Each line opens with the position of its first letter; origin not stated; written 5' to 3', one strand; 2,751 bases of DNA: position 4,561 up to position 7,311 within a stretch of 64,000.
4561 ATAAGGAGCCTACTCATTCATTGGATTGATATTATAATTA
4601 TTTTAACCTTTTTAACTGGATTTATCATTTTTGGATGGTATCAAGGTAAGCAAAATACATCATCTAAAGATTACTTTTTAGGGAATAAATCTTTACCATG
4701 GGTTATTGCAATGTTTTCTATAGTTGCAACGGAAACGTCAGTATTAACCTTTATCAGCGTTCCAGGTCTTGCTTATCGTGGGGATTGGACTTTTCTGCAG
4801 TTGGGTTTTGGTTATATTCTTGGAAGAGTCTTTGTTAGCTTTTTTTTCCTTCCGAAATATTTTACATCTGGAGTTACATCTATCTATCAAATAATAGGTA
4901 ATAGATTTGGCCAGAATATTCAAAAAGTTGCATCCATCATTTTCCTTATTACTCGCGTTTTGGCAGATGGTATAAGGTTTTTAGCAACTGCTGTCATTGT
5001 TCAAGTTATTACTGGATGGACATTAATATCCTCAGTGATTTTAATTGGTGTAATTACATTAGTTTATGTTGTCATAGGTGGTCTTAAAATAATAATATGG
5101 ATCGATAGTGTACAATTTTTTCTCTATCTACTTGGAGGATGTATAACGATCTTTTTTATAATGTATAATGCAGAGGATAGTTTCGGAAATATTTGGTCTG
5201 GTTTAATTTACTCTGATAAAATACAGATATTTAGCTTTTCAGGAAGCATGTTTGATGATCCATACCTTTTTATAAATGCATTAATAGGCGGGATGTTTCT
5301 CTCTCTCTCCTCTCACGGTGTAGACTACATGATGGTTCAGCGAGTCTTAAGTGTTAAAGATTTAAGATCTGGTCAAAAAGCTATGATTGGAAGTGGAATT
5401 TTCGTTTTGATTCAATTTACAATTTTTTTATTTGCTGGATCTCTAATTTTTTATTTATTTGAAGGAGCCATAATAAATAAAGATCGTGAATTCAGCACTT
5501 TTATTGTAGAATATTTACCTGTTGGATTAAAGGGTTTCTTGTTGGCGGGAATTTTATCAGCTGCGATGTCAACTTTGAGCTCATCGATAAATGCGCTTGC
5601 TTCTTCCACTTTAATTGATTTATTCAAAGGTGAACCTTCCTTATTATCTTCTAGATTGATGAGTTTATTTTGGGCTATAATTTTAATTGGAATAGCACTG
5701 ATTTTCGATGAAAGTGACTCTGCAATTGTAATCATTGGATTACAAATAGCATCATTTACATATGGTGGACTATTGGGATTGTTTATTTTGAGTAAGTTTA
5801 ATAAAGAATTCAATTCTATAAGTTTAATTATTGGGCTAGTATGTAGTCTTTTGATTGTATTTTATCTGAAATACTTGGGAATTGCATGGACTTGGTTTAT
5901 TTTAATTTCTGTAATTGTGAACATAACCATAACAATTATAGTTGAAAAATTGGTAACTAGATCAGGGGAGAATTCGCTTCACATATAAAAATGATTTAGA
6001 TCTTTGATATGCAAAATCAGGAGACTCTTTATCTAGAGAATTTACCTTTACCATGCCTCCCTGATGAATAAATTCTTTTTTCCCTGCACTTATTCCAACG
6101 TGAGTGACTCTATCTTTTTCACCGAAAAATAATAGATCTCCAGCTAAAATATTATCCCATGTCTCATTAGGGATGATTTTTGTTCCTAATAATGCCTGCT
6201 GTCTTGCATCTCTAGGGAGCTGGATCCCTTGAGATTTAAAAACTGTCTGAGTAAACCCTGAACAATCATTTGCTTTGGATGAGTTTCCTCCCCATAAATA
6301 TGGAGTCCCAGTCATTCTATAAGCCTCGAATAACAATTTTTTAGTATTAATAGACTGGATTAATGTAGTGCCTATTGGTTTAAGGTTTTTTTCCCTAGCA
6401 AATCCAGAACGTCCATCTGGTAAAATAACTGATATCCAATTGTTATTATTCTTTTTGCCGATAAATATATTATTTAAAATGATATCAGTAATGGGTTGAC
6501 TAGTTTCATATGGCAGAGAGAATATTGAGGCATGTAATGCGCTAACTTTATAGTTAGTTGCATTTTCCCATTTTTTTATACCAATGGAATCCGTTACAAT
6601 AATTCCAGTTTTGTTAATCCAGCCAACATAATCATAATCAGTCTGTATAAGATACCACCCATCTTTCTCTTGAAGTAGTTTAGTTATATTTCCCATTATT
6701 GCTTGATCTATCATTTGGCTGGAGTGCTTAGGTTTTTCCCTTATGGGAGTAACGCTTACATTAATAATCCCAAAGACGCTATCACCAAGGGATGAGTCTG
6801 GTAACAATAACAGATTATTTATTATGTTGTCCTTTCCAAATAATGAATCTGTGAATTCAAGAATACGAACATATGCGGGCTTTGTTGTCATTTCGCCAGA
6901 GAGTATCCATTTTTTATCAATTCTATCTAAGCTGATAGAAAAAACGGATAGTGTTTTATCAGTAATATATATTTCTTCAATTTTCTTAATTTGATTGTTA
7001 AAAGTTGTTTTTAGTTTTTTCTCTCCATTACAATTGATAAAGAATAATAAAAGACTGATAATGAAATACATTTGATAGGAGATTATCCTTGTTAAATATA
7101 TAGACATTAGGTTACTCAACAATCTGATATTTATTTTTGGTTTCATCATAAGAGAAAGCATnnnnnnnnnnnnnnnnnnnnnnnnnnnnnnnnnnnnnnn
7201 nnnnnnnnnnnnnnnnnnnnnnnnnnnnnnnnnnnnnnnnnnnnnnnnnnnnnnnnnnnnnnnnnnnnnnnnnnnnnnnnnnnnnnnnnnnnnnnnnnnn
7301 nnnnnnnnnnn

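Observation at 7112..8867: SpmA plus a SpmB::D-Ala-D-Ala dipeptidase fusion: a functional clue for the enigmatic SpmA/SpmB membrane pair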

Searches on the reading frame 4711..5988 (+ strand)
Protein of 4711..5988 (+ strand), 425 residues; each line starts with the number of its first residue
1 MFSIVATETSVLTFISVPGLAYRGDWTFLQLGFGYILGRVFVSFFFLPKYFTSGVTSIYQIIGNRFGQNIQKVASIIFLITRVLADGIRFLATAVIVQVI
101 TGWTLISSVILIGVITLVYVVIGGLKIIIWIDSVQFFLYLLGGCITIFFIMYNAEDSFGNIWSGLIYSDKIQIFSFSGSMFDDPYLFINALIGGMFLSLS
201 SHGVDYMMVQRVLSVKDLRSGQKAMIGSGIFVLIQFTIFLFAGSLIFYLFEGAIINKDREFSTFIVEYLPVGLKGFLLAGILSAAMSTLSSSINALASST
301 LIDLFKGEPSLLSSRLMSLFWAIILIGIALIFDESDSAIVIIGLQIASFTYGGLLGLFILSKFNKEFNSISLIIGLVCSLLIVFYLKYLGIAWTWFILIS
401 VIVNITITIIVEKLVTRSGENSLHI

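Call 3: search_protein_families(library=pfam, proteins=[window:4711-5988:+], max_evalue=0.01)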
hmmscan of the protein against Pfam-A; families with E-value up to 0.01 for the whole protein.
window:4711-5988:+ (425 aa): 1 family
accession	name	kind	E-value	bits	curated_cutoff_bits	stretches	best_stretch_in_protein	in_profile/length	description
PF00474.23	SSF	-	1.5e-25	90.4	22.8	1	3-369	16-396/406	Sodium:solute symporter family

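Call 4: search_protein_families(library=ncbifam, proteins=[window:4711-5988:+], max_evalue=0.01)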
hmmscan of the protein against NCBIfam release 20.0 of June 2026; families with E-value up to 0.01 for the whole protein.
window:4711-5988:+ (425 aa): 6 families
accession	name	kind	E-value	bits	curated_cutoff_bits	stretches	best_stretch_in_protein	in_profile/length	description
TIGR00813.1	sss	superfamily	7.2e-45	153.8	184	1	3-378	16-410/411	sodium/solute symporter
NF007790.0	PRK10484.1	equivalog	1e-31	110.4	401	1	3-416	50-484/527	solute:sodium symporter family transporter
TIGR02119.1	panF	equivalog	2.6e-10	39.9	328.05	1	3-411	50-464/471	sodium/pantothenate symporter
TIGR02121.1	Na_Pro_sym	equivalog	6.2e-07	28.5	515.5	1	3-419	46-473/488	sodium/proline symporter PutP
NF006903.2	PRK09395.1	subfamily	0.0053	15.2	750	0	10-243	87-318/552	cation/acetate symporter ActP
TIGR03648.1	Na_symport_lg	subfamily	0.0095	14.4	320.75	0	10-153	49-193/547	VC_2705 family sodium/solute symporter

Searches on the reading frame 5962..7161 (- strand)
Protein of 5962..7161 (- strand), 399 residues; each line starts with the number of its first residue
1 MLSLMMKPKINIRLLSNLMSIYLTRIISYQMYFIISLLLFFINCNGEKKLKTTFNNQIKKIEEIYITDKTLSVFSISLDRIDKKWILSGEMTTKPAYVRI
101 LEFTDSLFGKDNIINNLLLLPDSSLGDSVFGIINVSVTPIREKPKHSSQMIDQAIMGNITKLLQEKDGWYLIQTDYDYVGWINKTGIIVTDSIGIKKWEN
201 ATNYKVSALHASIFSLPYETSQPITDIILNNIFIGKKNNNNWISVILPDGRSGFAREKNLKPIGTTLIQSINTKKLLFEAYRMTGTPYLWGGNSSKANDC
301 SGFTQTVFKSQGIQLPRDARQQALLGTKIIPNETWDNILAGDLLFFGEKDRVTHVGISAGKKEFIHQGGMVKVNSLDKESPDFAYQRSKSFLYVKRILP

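Call 3: search_protein_families(library=pfam, proteins=[window:5962-7161:-], max_evalue=0.01)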
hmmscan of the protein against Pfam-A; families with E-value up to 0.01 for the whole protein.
window:5962-7161:- (399 aa): 4 families
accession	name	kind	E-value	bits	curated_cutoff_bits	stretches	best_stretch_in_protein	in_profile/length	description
PF00877.26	NLPC_P60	-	3.7e-24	85.1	23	1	285-379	1-94/105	NlpC/P60 family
PF08239.17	SH3_3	-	5.1e-11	43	27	1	138-184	3-50/54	Bacterial SH3 domain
PF18348.7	SH3_16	-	5.2e-10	39.4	25.8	1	140-185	1-47/49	Bacterial dipeptidyl-peptidase Sh3 domain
PF06347.19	SH3_4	-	7.7e-05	22.8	24.1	1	139-185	6-52/56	Bacterial SH3 domain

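Call 4: search_protein_families(library=ncbifam, proteins=[window:5962-7161:-], max_evalue=0.01)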
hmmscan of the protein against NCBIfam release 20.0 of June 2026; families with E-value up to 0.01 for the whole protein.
window:5962-7161:- (399 aa): 8 families
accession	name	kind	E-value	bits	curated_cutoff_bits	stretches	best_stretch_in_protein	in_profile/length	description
NF008096.1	PRK10838.1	equivalog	4e-14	52.8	186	1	267-374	61-168/189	bifunctional murein DD-endopeptidase/murein LD-carboxypeptidase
NF010495.0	PRK13914.1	equivalog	8.5e-14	51.4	647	1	275-366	368-455/481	invasion associated endopeptidase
NF038345.1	wall_hydro_RipC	exception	4e-10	39.6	425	1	279-372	257-347/362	peptidoglycan hydrolase RipC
NF040678.1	EntFM_CwpFM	equivalog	2.9e-07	29.9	720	1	269-366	308-402/430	enterotoxin EntFM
NF033743.1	NlpC_inact_RipD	exception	1.7e-06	27.7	215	1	297-369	92-159/181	NlpC/P60 family peptidoglycan-binding protein RipD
NF033742.1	NlpC_p60_RipB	exception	2.5e-06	27.3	335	1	297-367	114-179/206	NlpC/P60 family peptidoglycan endopeptidase RipB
NF046048.1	NlpC_P60_DIP1281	equivalog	5.9e-06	25.4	517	1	299-365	499-560/587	DIP1281 family NlpC/P60 protein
TIGR04211.1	SH3_and_anchor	equivalog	0.00095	18.8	65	0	138-187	8-58/198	TIGR04211 family SH3 domain-containing protein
